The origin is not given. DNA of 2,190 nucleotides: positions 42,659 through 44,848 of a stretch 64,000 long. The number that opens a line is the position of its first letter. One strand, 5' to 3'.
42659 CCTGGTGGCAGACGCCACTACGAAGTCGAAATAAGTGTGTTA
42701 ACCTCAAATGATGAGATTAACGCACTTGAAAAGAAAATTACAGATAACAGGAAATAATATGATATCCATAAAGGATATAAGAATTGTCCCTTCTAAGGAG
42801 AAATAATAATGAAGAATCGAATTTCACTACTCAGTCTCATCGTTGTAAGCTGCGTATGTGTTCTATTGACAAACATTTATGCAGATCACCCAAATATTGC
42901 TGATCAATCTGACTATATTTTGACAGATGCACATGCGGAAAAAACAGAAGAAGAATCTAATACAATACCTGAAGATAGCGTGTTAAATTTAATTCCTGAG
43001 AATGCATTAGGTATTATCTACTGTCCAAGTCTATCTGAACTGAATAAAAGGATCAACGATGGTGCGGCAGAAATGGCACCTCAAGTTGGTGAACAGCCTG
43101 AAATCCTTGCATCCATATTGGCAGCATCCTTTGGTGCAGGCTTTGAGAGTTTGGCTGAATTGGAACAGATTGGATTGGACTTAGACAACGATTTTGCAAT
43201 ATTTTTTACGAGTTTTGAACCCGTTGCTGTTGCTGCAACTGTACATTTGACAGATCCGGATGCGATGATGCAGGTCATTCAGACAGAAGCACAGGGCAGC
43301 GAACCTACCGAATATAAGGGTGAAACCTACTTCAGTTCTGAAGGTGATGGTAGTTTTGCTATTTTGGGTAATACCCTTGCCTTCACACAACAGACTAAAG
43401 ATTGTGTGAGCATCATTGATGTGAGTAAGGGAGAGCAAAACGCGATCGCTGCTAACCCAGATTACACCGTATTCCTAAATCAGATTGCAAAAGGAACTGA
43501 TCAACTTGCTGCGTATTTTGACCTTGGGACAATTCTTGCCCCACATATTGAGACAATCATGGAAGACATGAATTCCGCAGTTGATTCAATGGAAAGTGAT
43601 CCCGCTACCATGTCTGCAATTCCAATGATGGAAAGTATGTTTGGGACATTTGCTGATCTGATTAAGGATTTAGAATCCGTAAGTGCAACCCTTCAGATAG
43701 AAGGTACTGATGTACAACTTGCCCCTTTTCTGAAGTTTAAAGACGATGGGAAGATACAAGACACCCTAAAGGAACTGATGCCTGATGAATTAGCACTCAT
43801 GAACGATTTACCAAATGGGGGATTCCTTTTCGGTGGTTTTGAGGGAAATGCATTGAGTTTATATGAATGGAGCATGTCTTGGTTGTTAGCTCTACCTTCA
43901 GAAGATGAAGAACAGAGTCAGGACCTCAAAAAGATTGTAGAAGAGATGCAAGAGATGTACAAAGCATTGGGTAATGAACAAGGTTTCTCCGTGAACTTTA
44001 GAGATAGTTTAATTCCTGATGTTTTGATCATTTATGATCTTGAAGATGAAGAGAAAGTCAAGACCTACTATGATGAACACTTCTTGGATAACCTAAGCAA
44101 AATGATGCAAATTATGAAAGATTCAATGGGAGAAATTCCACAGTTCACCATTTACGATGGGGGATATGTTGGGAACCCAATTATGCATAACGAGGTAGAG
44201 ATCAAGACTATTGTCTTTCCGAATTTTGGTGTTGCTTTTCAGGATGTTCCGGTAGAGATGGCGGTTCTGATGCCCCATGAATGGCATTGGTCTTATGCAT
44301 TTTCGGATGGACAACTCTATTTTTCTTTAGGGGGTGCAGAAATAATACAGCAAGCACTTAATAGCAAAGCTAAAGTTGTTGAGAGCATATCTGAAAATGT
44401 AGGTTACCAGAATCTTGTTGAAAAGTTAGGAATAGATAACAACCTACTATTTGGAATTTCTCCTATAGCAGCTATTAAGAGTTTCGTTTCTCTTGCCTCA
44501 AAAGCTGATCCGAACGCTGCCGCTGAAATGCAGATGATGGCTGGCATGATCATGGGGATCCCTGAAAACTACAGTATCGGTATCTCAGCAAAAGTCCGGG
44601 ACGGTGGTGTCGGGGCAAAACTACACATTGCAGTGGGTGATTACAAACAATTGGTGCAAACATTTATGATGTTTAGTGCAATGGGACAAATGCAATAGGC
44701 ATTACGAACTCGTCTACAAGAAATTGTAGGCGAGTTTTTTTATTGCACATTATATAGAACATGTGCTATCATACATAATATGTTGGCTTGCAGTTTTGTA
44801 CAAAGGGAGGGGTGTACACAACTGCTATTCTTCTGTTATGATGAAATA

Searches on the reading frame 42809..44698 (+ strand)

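Call 60: search_protein_families(library=pfam, proteins=[window:42809-44698:+], max_evalue=1)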
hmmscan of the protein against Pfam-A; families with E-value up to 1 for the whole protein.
window:42809-44698:+ (629 aa): 1 family
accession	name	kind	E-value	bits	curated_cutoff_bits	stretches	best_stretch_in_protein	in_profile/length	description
PF02283.22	CobU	-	0.036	14.1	27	1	9-89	75-157/168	Cobinamide kinase / cobinamide phosphate guanyltransferase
